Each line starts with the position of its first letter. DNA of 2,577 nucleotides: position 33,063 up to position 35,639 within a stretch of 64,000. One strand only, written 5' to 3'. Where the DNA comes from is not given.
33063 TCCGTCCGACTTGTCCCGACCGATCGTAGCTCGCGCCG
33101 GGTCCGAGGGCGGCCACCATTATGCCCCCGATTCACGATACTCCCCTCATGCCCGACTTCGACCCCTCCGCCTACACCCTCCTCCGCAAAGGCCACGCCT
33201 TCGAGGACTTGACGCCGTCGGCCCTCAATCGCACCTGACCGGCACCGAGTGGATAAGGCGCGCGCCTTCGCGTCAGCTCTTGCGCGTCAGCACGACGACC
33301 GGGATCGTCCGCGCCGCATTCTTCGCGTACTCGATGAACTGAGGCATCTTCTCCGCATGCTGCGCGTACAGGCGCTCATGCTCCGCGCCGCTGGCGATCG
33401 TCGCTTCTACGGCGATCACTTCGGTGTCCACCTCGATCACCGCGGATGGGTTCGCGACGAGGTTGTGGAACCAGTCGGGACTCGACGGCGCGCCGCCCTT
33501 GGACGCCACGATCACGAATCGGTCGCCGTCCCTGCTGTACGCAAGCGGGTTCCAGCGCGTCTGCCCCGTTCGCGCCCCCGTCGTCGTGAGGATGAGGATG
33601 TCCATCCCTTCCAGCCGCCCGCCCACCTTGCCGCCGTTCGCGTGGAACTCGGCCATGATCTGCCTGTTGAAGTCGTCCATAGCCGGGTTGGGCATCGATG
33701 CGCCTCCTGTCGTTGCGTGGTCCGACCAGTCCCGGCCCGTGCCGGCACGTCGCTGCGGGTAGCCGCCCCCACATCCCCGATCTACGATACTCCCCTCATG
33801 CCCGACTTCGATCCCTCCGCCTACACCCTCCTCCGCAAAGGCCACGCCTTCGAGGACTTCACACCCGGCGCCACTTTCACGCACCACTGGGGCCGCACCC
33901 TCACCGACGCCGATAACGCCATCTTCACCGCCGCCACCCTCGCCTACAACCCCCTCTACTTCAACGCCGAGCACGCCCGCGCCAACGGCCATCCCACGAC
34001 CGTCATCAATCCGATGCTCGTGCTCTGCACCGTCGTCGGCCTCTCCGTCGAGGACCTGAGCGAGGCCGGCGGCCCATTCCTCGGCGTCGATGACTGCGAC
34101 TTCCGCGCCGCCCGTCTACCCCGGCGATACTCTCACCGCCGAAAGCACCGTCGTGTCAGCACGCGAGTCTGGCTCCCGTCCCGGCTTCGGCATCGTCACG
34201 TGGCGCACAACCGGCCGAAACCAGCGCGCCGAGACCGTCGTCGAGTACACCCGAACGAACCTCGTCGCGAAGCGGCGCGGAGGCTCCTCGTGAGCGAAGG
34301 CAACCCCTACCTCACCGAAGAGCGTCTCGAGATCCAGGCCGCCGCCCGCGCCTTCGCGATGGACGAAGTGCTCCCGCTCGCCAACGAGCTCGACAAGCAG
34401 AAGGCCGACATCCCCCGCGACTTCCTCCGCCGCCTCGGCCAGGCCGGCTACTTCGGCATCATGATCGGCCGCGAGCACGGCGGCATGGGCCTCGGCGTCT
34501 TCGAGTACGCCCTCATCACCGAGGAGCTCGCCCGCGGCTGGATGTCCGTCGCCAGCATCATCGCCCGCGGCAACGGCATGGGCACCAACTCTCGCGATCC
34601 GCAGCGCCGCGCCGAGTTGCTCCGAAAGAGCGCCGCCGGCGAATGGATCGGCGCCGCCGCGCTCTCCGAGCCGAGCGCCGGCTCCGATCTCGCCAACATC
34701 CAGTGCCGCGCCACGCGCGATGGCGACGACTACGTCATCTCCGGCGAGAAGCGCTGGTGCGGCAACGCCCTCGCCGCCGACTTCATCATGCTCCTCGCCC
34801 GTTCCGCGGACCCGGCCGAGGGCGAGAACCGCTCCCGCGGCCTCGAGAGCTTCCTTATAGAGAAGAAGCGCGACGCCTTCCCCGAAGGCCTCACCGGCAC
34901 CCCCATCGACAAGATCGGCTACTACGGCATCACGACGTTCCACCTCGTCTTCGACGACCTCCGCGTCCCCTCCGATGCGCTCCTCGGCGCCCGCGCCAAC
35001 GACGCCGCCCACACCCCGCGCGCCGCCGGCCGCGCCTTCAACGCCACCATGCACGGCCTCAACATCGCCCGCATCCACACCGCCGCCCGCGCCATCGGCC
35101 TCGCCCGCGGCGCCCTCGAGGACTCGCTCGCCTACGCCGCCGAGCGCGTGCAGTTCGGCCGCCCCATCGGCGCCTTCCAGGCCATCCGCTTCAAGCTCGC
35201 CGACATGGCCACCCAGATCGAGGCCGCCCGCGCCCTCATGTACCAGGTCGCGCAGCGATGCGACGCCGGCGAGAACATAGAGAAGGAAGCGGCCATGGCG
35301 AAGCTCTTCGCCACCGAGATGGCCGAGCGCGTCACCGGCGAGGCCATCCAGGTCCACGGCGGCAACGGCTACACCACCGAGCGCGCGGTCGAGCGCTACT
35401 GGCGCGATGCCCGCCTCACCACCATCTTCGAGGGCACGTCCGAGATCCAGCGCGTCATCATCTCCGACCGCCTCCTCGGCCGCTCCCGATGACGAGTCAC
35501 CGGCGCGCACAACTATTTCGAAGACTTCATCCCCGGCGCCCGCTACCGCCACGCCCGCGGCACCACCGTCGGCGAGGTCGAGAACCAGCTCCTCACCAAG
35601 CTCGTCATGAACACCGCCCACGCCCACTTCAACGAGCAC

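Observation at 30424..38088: Divergent cluster resembling the itaconate / C5-dicarboxylate degradation locus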

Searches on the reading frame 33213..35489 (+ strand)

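Call 5: search_protein_families(library=pfam, proteins=[window:33213-35489:+], max_evalue=0.01)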
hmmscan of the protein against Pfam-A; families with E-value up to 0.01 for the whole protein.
window:33213-35489:+ (759 aa): 7 families
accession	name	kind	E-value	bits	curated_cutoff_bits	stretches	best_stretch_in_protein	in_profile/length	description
PF00441.29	Acyl-CoA_dh_1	-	2.3e-52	177.5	22.4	1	609-755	4-150/150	Acyl-CoA dehydrogenase, C-terminal domain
PF08028.16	Acyl-CoA_dh_2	-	3.5e-26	92.5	22.7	1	623-743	3-133/134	Acyl-CoA dehydrogenase, C-terminal domain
PF02771.21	Acyl-CoA_dh_N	-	2.1e-22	80.1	22.9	1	368-459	1-91/113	Acyl-CoA dehydrogenase, N-terminal domain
PF19315.5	MC_hydratase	-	1.6e-18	67.4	26.5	1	208-299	19-110/353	Mesaconyl-CoA hydratase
PF02770.24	Acyl-CoA_dh_M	-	3.7e-18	65.9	33.3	1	481-582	1-96/97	Acyl-CoA dehydrogenase, middle domain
PF01575.25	MaoC_dehydratas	-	2.9e-06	27.3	27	1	218-297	6-85/123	MaoC like domain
PF22924.1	ACOX_C_alpha1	-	0.002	18.4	27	1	639-743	49-157/169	Acyl-CoA oxidase, C-alpha1 domain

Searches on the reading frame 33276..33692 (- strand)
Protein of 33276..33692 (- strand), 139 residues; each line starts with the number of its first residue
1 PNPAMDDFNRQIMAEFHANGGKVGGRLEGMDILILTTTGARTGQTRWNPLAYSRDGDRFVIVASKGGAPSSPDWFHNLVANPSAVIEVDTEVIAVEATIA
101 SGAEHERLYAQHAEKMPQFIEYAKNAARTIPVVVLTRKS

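Call 22: search_protein_families(library=ncbifam, proteins=[window:33276-33692:-], max_evalue=0.001)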
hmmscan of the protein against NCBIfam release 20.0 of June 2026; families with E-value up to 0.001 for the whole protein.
window:33276-33692:- (139 aa): 1 family
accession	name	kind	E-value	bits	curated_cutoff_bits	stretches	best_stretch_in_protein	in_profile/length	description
TIGR00026.1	hi_GC_TIGR00026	subfamily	6.2e-28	97.7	46.35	1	25-136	2-111/111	nitroreductase family deazaflavin-dependent oxidoreductase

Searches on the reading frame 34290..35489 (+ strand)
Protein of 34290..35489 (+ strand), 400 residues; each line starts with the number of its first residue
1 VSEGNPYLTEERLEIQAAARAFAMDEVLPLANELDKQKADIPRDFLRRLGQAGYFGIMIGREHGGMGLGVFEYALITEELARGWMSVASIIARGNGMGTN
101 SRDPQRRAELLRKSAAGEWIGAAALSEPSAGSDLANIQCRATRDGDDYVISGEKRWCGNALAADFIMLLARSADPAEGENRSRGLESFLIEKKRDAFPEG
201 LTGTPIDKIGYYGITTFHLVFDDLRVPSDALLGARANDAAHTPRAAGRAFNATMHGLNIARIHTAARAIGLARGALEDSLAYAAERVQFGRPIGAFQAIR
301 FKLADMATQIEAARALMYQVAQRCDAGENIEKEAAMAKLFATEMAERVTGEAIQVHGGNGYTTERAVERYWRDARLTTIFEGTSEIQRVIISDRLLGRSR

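Call 22: search_protein_families(library=ncbifam, proteins=[window:34290-35489:+], max_evalue=0.001)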
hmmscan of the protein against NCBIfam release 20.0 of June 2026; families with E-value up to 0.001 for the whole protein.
window:34290-35489:+ (400 aa): 23 families
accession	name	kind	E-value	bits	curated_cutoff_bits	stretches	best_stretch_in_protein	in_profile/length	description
NF042972.1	AcrlCoAredClosAcrC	equivalog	2.8e-89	299.4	640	1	8-396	5-377/378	acryloyl-CoA reductase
NF042439.1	SulpropCoADesulf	equivalog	1.1e-69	235.1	600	1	16-398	1-373/379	3-sulfinopropanoyl-CoA desulfinase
NF045552.1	GlutCoADH_Des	equivalog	6.2e-68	229.7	470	1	8-397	5-381/387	glutaryl-CoA dehydrogenase Acd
NF058590.1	AcCoDHFadEBacil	equivalog_domain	3.5e-66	223.9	600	1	8-398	21-413/586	acyl-CoA dehydrogenase FadE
NF043006.1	CyhCrbnylCoADH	equivalog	2.5e-65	220.9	650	1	14-393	10-373/380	cyclohexane-1-carbonyl-CoA dehydrogenase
NF008997.0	PRK12341.1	equivalog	1.8e-57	195.2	537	1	36-389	33-370/382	acyl-CoA dehydrogenase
TIGR03207.1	cyc_hxne_CoA_dh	equivalog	6.1e-57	193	575.35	1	9-392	2-368/372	cyclohexanecarboxyl-CoA dehydrogenase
NF045652.1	ProlPCPDhRedW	equivalog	7.9e-53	179.6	650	1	14-392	6-370/376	L-prolyl-[peptidyl-carrier protein] dehydrogenase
NF053553.1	prodigi_MBC_PigA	equivalog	6.4e-49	167.1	500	1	8-395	5-379/381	prodigiosin MBC biosynthesis dehydrogenase PigA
NF002885.1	PRK03354.1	equivalog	1.8e-44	152.3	540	1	32-392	30-370/378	crotonobetainyl-CoA dehydrogenase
NF052270.1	Staph_DH_FadE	equivalog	1.3e-41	142.7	600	1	8-399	21-397/400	acyl-CoA dehydrogenase FadE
NF007000.1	PRK09463.1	subfamily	4.2e-27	94.8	600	1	26-363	57-400/726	acyl-CoA dehydrogenase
NF050027.1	acylCoADhIpdE2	equivalog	2.2e-26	93.1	450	1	258-378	178-293/311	acyl-CoA dehydrogenase IpdE2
NF049984.1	Rv1679_FadE16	equivalog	9.2e-26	90.9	600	1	31-385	16-355/371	Rv1679 family acyl-CoA dehydrogenase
NF009586.0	PRK13026.1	subfamily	2e-22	79.3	608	1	31-361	97-433/777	acyl-CoA dehydrogenase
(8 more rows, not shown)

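Call 39: search_solved_structures(query=window:34290-35489:+, max_evalue=1e-40)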
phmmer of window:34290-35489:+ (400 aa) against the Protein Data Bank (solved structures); distinct sequences matched with E-value up to 1e-40: 55.
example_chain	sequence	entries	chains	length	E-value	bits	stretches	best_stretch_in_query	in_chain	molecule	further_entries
5ol2_C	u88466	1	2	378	8.7e-78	265.3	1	21-396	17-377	Acyl-CoA dehydrogenase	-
4iv6_A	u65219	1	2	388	2.3e-74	254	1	4-398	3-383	Acyl-CoA dehydrogenase FadE3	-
5lnx_A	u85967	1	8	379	4.7e-73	249.7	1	7-397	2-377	Acyl-CoA dehydrogenase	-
4kto_A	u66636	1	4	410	1.8e-69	237.9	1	8-397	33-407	isovaleryl-CoA dehydrogenase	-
4n5f_A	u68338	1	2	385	1.3e-68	235.1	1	8-394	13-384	Putative acyl-CoA dehydrogenase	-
6es9_A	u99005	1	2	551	1.6e-67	231.5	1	10-396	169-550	Acyl-CoA dehydrogenase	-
4u83_A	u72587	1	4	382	2.1e-67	231.1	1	7-392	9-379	Acyl-CoA dehydrogenase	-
3pfd_A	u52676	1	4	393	3.2e-67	230.5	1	8-396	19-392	Acyl-CoA dehydrogenase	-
4m9a_A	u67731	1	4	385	5.9e-67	229.6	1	8-394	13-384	Acyl-CoA dehydrogenase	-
1ukw_A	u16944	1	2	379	1.4e-66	228.4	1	8-396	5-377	acyl-CoA dehydrogenase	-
9w60_A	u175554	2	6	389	2.7e-66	227.4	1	9-396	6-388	Butyryl CoA dehydrogenase apo protein | Butyryl CoA Dehydrogenase with FAD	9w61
7y0a_A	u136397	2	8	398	8.9e-66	225.7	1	16-397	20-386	Short-chain specific acyl-CoA dehydrogenase, mitochondrial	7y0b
8sgs_A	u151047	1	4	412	1e-65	225.5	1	16-397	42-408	Short-chain specific acyl-CoA dehydrogenase, mitochondrial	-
4l1f_A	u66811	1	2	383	1e-65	225.5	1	8-396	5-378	Acyl-CoA dehydrogenase domain protein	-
2dvl_A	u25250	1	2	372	1.9e-65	224.6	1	9-395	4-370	Acyl-CoA dehydrogenase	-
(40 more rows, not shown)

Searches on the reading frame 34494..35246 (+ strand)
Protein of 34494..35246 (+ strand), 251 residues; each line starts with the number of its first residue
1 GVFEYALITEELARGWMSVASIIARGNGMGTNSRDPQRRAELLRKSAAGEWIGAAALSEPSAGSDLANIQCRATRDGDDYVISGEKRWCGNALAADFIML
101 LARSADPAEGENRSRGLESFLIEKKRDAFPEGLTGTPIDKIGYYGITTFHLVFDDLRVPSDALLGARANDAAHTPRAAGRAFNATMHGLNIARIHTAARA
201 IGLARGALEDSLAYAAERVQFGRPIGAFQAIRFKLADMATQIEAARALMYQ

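Call 79: search_solved_structures(query=window:34494-35246:+, max_evalue=1e-25, show_alignments=5)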
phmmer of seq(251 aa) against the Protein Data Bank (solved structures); distinct sequences matched with E-value up to 1e-25: 41.
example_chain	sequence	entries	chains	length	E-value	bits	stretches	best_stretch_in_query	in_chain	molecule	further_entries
4iv6_A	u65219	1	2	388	4.8e-41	144.1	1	5-249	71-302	Acyl-CoA dehydrogenase FadE3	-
5ol2_C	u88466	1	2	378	8.2e-40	140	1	5-251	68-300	Acyl-CoA dehydrogenase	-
5lnx_A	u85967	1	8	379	1.2e-37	133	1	2-250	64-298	Acyl-CoA dehydrogenase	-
9w60_A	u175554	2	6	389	4.1e-37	131.2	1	5-250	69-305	Butyryl CoA dehydrogenase apo protein | Butyryl CoA Dehydrogenase with FAD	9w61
6es9_A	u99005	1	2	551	4.2e-37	131.2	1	6-250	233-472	Acyl-CoA dehydrogenase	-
4kto_A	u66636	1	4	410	6.3e-36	127.3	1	7-250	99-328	isovaleryl-CoA dehydrogenase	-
4o5m_A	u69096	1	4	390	6.6e-35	124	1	6-250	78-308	Isovaleryl-CoA dehydrogenase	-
7w0j_A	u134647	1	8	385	1.2e-34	123.2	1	7-250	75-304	Acyl-CoA dehydrogenase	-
8i4p_A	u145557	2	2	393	1.3e-34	123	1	7-250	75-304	Acyl-CoA dehydrogenase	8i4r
3pfd_A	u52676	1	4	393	3.6e-34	121.6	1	7-250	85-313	Acyl-CoA dehydrogenase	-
7p98_A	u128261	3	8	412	5.4e-34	121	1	1-248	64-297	Short-chain acyl-CoA dehydrogenase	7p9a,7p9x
4u83_A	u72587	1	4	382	1.5e-33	119.6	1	4-249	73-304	Acyl-CoA dehydrogenase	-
9jq4_A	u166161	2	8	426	2.1e-32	115.8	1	1-250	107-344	Isovaleryl-CoA dehydrogenase, mitochondrial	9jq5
4l1f_A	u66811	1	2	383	4.4e-32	114.7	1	38-250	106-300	Acyl-CoA dehydrogenase domain protein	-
1buc_A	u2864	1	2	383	4.7e-32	114.7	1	3-251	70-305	BUTYRYL-COA DEHYDROGENASE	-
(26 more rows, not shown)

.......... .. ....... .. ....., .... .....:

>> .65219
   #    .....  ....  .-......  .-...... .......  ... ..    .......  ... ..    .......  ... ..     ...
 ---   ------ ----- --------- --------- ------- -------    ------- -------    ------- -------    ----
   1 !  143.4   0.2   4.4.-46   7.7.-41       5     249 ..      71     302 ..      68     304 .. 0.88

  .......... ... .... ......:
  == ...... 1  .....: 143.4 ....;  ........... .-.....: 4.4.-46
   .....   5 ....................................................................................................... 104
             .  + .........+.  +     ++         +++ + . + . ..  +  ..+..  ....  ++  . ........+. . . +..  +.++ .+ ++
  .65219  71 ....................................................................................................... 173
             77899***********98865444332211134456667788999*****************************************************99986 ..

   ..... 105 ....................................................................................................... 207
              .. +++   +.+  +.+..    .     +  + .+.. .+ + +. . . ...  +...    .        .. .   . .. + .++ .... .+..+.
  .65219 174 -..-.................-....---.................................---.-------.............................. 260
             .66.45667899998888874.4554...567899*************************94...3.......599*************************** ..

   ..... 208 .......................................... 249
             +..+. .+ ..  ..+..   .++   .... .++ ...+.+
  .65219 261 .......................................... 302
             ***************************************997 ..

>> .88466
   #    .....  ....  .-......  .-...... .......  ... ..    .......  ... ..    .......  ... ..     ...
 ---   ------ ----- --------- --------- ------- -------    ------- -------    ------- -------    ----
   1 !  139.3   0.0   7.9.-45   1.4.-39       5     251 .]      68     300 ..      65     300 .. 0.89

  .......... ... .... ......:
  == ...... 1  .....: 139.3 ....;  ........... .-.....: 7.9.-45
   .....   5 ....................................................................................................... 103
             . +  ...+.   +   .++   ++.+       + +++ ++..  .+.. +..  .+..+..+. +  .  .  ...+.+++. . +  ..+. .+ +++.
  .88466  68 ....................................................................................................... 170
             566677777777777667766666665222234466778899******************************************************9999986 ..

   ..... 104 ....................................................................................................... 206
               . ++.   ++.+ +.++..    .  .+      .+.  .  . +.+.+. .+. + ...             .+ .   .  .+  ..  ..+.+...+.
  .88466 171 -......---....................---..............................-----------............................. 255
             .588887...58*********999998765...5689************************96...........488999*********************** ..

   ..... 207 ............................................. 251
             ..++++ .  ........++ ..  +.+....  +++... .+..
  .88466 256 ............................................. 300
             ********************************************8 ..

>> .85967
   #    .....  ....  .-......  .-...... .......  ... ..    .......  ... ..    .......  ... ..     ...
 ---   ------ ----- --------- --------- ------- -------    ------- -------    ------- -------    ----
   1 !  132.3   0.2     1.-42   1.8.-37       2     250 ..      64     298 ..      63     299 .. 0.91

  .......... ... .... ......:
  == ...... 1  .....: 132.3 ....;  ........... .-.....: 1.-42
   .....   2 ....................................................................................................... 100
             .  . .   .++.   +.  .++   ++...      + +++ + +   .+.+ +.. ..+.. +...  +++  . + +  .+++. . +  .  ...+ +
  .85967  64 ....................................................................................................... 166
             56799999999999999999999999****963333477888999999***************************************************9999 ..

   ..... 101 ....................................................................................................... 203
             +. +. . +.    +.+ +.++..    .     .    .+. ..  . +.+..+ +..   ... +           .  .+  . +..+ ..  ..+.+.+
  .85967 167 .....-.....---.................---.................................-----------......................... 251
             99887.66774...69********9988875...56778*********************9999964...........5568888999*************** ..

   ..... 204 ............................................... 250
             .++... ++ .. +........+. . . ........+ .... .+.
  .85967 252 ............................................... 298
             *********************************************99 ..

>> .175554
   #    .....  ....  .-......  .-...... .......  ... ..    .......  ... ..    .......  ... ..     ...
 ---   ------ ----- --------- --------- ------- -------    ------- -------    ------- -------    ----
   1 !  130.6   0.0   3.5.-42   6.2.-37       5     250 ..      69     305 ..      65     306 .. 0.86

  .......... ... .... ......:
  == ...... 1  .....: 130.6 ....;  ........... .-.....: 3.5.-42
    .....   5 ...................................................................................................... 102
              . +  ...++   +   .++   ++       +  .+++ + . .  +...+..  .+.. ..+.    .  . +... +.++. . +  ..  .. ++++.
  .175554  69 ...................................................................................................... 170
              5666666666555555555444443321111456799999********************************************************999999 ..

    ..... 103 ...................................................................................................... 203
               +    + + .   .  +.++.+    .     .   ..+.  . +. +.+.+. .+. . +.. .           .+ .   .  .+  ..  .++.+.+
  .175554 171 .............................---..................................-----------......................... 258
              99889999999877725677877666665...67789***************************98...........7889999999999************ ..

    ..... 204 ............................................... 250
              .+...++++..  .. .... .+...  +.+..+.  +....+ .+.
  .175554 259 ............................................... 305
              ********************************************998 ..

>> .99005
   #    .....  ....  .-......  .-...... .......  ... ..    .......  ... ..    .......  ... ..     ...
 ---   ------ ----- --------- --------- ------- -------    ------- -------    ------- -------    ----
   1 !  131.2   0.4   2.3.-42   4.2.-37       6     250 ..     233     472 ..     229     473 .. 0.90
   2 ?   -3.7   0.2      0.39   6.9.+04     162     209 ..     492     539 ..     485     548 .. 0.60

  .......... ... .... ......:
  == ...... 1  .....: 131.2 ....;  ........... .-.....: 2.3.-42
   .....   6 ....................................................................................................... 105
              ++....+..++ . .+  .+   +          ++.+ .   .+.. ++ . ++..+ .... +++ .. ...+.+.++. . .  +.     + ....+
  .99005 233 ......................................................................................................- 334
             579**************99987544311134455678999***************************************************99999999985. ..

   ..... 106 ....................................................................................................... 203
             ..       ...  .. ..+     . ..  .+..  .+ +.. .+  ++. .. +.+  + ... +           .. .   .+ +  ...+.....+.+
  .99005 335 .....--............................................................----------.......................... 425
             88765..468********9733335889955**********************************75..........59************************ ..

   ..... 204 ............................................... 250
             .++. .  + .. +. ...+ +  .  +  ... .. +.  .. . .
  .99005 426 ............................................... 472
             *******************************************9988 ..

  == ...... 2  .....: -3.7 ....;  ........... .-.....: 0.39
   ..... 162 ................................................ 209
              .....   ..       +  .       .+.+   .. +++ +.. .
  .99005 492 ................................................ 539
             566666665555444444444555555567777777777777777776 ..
